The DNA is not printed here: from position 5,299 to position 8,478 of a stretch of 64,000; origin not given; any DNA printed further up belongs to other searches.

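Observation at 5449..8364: Orphan ~970-aa protein with a PLD-superfamily-like HxR...SxN motif (MIT_C-like) and no recognisable partners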

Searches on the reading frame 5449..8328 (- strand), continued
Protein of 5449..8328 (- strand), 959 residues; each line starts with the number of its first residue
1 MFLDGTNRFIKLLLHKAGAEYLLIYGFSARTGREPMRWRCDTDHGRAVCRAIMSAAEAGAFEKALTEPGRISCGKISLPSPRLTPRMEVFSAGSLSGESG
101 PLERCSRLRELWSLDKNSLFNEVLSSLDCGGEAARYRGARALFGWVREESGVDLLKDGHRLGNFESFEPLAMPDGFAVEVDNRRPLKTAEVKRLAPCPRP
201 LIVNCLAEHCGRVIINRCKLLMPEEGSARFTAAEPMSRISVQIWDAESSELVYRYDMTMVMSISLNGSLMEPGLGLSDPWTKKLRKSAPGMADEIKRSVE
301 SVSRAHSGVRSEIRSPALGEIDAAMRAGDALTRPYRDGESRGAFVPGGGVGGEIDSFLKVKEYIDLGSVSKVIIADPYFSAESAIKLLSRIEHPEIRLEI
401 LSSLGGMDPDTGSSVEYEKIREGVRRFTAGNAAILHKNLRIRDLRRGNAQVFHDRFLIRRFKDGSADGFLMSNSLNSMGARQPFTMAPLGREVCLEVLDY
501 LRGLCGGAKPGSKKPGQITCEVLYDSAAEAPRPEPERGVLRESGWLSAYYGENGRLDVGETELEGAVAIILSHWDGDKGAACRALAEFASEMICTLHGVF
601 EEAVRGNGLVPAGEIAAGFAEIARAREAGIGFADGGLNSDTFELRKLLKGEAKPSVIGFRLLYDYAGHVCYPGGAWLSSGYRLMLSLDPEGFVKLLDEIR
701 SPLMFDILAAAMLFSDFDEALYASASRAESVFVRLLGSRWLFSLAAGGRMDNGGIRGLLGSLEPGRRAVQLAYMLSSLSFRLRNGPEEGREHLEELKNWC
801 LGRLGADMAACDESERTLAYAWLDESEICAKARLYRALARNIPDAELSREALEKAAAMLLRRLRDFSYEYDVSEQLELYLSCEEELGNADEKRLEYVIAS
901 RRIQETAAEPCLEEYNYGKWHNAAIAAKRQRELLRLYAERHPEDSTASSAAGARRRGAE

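Call 62: search_protein_families(library=padloc, proteins=[L018:4074-7262:+, L025:6110-9331:+, L026:405-3530:+, L027:3893-7030:+, L024:4658-9700:+, L029:12902-16951:+, L016:14660-17857:-, L023:16526-19453:+], max_evalue=0.00001)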
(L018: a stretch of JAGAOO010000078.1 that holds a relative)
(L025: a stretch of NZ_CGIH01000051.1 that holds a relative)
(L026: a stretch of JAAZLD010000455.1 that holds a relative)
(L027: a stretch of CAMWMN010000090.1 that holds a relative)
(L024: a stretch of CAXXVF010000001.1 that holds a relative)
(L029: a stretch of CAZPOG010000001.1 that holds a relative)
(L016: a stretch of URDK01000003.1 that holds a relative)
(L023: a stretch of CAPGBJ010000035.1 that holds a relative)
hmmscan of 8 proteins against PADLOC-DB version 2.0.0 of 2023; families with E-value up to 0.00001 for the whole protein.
L018:4074-7262:+ (1062 aa): 0 families

L025:6110-9331:+ (1073 aa): 11 families
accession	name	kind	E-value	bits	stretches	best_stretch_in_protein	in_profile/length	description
PDLC03659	mREase_IV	-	3.5e-216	718.2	1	130-1066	12-935/945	Type IV methyl-directed restriction enzyme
PDLC03658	mREase_IV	-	9.9e-89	296.2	1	154-694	40-565/953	Type IV methyl-directed restriction enzyme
PDLC02707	PbeA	-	4.9e-38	129.2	1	223-705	122-649/672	PbeA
PDLC02704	PbeA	-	4e-30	102.9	2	595-703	552-660/682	PbeA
PDLC03047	REase_I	-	7.3e-17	58.4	1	357-530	364-535/1107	Type I restriction enzyme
PDLC02703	PbeA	-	1.6e-15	54.7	1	214-689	115-616/626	PbeA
PDLC02706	PbeA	-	5.3e-15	53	0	614-692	599-677/722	PbeA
PDLC02705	PbeA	-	2.1e-10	37.4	0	583-689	528-635/691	PbeA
PDLC03042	REase_I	-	9.4e-10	34.5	0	629-686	783-844/1170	Type I restriction enzyme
PDLC03928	PsyrT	-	2.4e-06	24.2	1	540-682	207-341/689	-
PDLC03829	ZacB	-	3.1e-06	24.4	1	228-305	290-361/586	-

L026:405-3530:+ (1041 aa): 7 families
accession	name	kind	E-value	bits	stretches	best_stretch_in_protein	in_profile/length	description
PDLC03041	REase_I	-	8.6e-202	671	2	243-989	275-1054/1099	Type I restriction enzyme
PDLC03044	REase_I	-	2.8e-147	490.4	1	69-936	54-963/1034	Type I restriction enzyme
PDLC03040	REase_I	-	4e-124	413.6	1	8-1013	6-1000/1029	Type I restriction enzyme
PDLC03048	REase_I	-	7.1e-75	250.8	1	17-921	13-876/976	Type I restriction enzyme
PDLC03046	REase_I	-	8.3e-33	111.4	3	580-686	617-731/1025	Type I restriction enzyme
PDLC03045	REase_I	-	2.9e-24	83.1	1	153-683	137-683/995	Type I restriction enzyme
PDLC03043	REase_I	-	4e-10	37.3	1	8-218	31-219/313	Type I restriction enzyme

L027:3893-7030:+ (1045 aa): 0 families

L024:4658-9700:+ (1680 aa): 8 families
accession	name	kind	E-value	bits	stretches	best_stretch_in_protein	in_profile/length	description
PDLC05009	PDC-S37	-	7.9e-64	214.1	2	1047-1502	903-1363/1550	-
PDLC03924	MkoC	-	3.4e-41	139.3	1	1075-1353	668-963/1136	-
PDLC02194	Hhe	-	7.1e-36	120.9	2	1058-1472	1361-1785/1911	-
PDLC03920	MkoA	-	5.1e-31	105.8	2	1067-1339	781-1081/1112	-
PDLC03921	MkoA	-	3.9e-23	79.1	3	1212-1349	1444-1583/1607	-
PDLC05064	PDC-S68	-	4.2e-07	26.1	0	362-424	687-749/1273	-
PDLC03802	RTasHel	-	3e-06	24.4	0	358-430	3-80/675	DRT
PDLC04140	mad8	-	5.8e-06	24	0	376-488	28-129/314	mads_8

L029:12902-16951:+ (1349 aa): 1 family
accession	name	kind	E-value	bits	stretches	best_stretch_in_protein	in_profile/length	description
PDLC02169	Avs4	-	3.9e-33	111.9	1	5-223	1-229/1570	-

L016:14660-17857:- (1065 aa): 12 families
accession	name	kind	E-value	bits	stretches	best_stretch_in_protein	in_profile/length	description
PDLC03659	mREase_IV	-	2.9e-225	748.2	1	132-1055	14-935/945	Type IV methyl-directed restriction enzyme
PDLC03658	mREase_IV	-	1.7e-92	308.7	1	161-788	47-663/953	Type IV methyl-directed restriction enzyme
PDLC02707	PbeA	-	6.9e-38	128.7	2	224-524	123-454/672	PbeA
PDLC02704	PbeA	-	2.1e-29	100.5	2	595-696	555-655/682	PbeA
PDLC02706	PbeA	-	2.6e-18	64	0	613-689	601-677/722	PbeA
PDLC03049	REase_I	-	3.6e-17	59.7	1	332-684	167-539/807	Type I restriction enzyme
PDLC03047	REase_I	-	1.4e-15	54.1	1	316-500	326-505/1107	Type I restriction enzyme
PDLC02705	PbeA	-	2e-11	40.8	1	552-700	496-649/691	PbeA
PDLC02703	PbeA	-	3.9e-11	40.3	0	454-526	370-447/626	PbeA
PDLC03829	ZacB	-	8.5e-07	26.2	1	230-333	292-398/586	-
PDLC03928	PsyrT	-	1.1e-06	25.3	0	578-670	242-334/689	-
PDLC03597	REase_MTase_IIG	-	5.5e-06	22.2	0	629-676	553-600/1646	Type IIG restriction enzyme-methyltransferase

L023:16526-19453:+ (975 aa): 0 families

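Call 68: fold_search(model_id=the predicted structure, library=viral)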
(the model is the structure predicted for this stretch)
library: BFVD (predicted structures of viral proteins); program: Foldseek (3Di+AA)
matches with E <= 10: 757; with E <= 0.001: 0
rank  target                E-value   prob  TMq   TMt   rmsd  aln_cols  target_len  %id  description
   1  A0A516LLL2            3.9e-03  0.91  0.08  0.07  34.7       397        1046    9  (no name in the UniProt tables at hand)
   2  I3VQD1                5.8e-03  0.91  0.10  0.24  22.9       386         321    7  B148 [miniopterid betaherpesvirus 1]
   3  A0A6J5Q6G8            9.8e-03  0.60  0.13  0.12  30.9       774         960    8  TerB_like domain containing protein [uncultured Caudovirales phage]
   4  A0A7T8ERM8            1.3e-02  0.89  0.07  0.25  17.7       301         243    9  (no name in the UniProt tables at hand)
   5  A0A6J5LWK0            1.5e-02  0.41  0.06  0.13  18.5       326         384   10  Uncharacterized protein [uncultured Caudovirales phage]
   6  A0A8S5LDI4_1          1.5e-02  0.84  0.09  0.09  18.4       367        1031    5  Leucine-rich repeat protein [Siphoviridae sp. ctCCX1]
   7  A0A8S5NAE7            2.1e-02  0.95  0.08  0.16  16.8       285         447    4  Uncharacterized protein (Fragment) [Siphoviridae sp. ctu3K14]
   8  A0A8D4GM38            2.8e-02  0.51  0.12  0.16  22.6       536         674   11  (no name in the UniProt tables at hand)
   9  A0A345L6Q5            3.3e-02  0.47  0.08  0.14  20.1       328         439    8  Uncharacterized protein [Serratia phage Scapp]
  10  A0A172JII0            3.6e-02  0.47  0.08  0.09  23.2       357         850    8  Uncharacterized protein [Bacillus phage AR9]
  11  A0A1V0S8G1            3.8e-02  0.44  0.11  0.16  23.3       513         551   11  Tetratricopeptide repeat protein [Catovirus CTV1]
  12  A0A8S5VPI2            4.3e-02  0.84  0.08  0.10  17.4       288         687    2  (no name in the UniProt tables at hand)
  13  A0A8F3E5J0            4.5e-02  0.57  0.08  0.19  31.4       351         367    9  Minor tail protein [Microbacterium phage Honk]
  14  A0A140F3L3            4.9e-02  0.60  0.09  0.14  16.0       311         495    5  Uncharacterized protein [Pyrobaculum filamentous virus 1]
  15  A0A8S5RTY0            5.6e-02  0.23  0.07  0.06  29.3       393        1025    9  (no name in the UniProt tables at hand)
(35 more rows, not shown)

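Call 69: find_homologous_proteins(query=A3, max_evalue=1e-20)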
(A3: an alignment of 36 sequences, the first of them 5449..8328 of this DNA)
Query A3 (36 sequences) (959 aa, profile of the alignment): 61 proteins with E <= 1e-20 among 8000 candidates.
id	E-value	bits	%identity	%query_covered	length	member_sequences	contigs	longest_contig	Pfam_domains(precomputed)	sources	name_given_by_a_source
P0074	2.3e-258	879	24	94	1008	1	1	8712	-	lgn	-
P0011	9.0e-230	784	39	98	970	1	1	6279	-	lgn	-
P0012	1.3e-229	783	39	98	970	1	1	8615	-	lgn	-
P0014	1.6e-229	783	39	98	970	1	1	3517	-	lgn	-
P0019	1.2e-224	767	39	98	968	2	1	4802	-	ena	-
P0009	7.5e-223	761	40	98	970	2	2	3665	-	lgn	-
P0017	3.3e-218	746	39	98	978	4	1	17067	-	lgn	-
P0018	1.0e-213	731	39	98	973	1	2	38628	-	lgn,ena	-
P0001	3.0e-213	729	97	100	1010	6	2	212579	-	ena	-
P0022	5.8e-207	708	38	98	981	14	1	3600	-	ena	-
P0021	2.7e-203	696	38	99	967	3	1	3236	-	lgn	-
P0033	6.2e-200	685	41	81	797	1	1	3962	-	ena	-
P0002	5.2e-192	659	86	98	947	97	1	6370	-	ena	-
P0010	5.8e-189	649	39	98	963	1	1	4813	-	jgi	jgi:hypothetical protein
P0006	6.0e-189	649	40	98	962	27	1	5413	-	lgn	-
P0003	1.5e-180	621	79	99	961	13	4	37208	-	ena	-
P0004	1.2e-164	568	53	99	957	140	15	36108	-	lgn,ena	-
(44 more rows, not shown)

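Call 70: search_dna_similar(query=L015:8197-11604:+, collection=plasmids, mode=protein, max_evalue=1e-10, max_rows=40, rows=spread)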
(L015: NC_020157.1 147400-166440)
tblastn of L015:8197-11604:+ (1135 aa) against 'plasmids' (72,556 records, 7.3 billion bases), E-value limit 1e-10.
Records with a match: 5; places in all: 5; records where one place covers at least 80% of the query: 2.
Best place of each record, by identity: >=99% 1; 80-90% 1; <60% 3.
By first word of the organism name: Agrobacterium 2; Anabaena 1; Nostoc 1; Shewanella 1.
By predicted mobility (MOB-suite, as given by PLSDB): conjugative 4; non-mobilizable 1.
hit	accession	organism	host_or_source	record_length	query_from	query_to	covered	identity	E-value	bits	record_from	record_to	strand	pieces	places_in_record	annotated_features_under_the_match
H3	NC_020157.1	Anabaena cylindrica PCC 7122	water, most likely pond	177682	1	1135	100%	100.0%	0e+0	2293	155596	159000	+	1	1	VPA1262 family protein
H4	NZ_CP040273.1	Nostoc sp. C052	Blasia pusilla,pure culture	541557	1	1129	99%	81.3%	0e+0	1839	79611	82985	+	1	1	VPA1262 family protein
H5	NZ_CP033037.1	Agrobacterium fabrum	-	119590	26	724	62%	25.1%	9e-51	204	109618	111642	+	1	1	VPA1262 family protein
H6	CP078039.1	Shewanella putrefaciens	Whole Organism,sink handle in ICU Room ...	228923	13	664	57%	26.4%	5e-37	160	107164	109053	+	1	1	hypothetical protein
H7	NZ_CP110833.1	Agrobacterium sp. 13-2099-1-2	quaking aspen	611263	10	608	53%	26.5%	2e-44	184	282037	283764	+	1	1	VPA1262 family protein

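Call 72: find_homologous_proteins(query=A5, max_evalue=1e-30)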
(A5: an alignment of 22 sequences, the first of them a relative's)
Query A5 (22 sequences) (1135 aa, profile of the alignment): 37 proteins with E <= 1e-30 among 8000 candidates.
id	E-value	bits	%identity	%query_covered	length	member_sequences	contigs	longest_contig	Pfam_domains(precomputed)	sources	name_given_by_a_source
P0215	8.9e-247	840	100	99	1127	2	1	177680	-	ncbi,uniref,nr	ncbi:VPA1262 family protein [Anabaena sp. PCC 7938]|uniref:VPA1262 family protein n=1 Tax=Anabaena s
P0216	3.2e-205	703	81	99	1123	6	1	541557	-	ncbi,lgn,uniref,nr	ncbi:hypothetical protein FD723_32340 (plasmid) [Nostoc sp. C052]|uniref:VPA1262 family protein n=1 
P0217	2.4e-176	607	55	100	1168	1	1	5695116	-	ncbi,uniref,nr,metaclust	ncbi:VPA1262 family protein [Leptolyngbya sp. NIES-2104]|uniref:VPA1262 family protein n=1 Tax=Lepto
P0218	7.2e-170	586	54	99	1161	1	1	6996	-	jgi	jgi:hypothetical protein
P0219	1.0e-167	578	54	100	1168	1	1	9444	-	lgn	-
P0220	6.7e-164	566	41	98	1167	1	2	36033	-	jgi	-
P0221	5.3e-161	556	39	92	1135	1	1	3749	-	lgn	-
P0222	1.9e-160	554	42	100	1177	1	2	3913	-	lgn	-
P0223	1.3e-159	552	41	98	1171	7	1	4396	-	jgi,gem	-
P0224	5.3e-158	546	46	99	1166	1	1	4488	-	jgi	jgi:hypothetical protein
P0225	7.3e-158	546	41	98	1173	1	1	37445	-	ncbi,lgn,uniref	ncbi:VPA1262 family protein [Coleofasciculus sp. E2-BRE-01]|uniref:VPA1262 family protein n=1 Tax=Co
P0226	1.3e-155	538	45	99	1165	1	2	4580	-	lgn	-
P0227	1.1e-152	529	44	94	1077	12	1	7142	-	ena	-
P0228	1.9e-144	501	43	98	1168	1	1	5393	-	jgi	jgi:hypothetical protein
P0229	2.0e-144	501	41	99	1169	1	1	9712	-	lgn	-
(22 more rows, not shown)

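Call 86: search_dna_similar(query=window:5449-8322:-, collection=phages, mode=protein, max_evalue=0.001, max_rows=10)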
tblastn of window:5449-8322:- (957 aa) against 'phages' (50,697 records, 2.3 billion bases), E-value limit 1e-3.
Records with a match: 1; places in all: 1; records where one place covers at least 80% of the query: 1.
Best place of each record, by identity: <60% 1.
By first word of the organism name: Bacteriophage 1.
By host as written in the record: - 1.
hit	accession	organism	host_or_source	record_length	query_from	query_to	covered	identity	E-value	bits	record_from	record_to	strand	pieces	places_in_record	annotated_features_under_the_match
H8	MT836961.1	Bacteriophage sp.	human fecal samples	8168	6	941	98%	32.2%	4e-128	484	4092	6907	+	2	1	record has no annotation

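Call 87: get_annotated_region(hit=H8, flank=5000)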
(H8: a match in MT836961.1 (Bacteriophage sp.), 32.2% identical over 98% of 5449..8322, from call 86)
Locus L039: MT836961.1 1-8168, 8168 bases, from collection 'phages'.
description: UNVERIFIED: Bacteriophage sp. clone scaffold_3500 genomic sequence.
organism: Bacteriophage sp. (NCBI taxid 38018)
taxonomy: Viruses
host: -; source: human fecal samples; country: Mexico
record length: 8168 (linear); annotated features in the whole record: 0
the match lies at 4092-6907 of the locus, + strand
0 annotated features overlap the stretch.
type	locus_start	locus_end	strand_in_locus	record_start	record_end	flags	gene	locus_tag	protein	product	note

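Call 89: search_solved_structures(query=L039:2286-4064:-, max_evalue=0.001)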
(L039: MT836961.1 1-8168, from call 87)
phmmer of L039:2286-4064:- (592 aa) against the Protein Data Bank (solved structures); distinct sequences matched with E-value up to 0.001: 14.
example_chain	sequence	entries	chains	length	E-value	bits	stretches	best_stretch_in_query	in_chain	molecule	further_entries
6p74_A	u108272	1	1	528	3.6e-08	35.6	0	375-476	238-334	Putative ATP-dependent endonuclease of the OLD family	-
8u7i_A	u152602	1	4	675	4.9e-08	35.2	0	30-127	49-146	Endonuclease GajA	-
8j4t_A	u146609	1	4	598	2.8e-07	32.7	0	78-127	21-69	Endonuclease GajA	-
8sm3_A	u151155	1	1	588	5.2e-07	31.8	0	74-127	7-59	Endonuclease GajA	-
9n69_A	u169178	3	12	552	6.8e-07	31.4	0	349-524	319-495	AAA family ATPase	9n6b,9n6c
8wy4_A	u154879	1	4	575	8.4e-07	31.1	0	78-127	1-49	Endonuclease GajA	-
8jq9_B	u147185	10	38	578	8.6e-07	31.1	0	78-127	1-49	Endonuclease GajA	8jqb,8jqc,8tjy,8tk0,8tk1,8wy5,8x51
9e8z_C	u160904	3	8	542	2.8e-05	26.1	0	45-476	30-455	Retron Ec83 probable ATPase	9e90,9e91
9o4a_A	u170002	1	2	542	0.00016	23.6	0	45-469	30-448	Retron Ec83 probable ATPase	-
3qkt_A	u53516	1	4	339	0.00051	21.9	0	78-121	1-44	DNA double-strand break repair rad50 ATPase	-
3qku_A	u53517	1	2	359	0.00052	21.9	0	78-121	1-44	DNA double-strand break repair rad50 ATPase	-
4nch_A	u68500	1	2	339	0.00055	21.8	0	78-121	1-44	DNA double-strand break repair Rad50 ATPase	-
4nci_A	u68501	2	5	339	0.00077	21.4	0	78-121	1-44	DNA double-strand break repair Rad50 ATPase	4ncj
23or_B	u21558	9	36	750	0.00097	21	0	78-125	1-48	Retron Eco8 OLD nuclease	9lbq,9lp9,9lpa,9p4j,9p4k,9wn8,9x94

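Call 90: search_solved_structures(query=L039:7105-8097:-, max_evalue=0.001)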
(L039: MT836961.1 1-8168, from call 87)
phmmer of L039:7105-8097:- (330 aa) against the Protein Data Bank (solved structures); distinct sequences matched with E-value up to 0.001: 0.
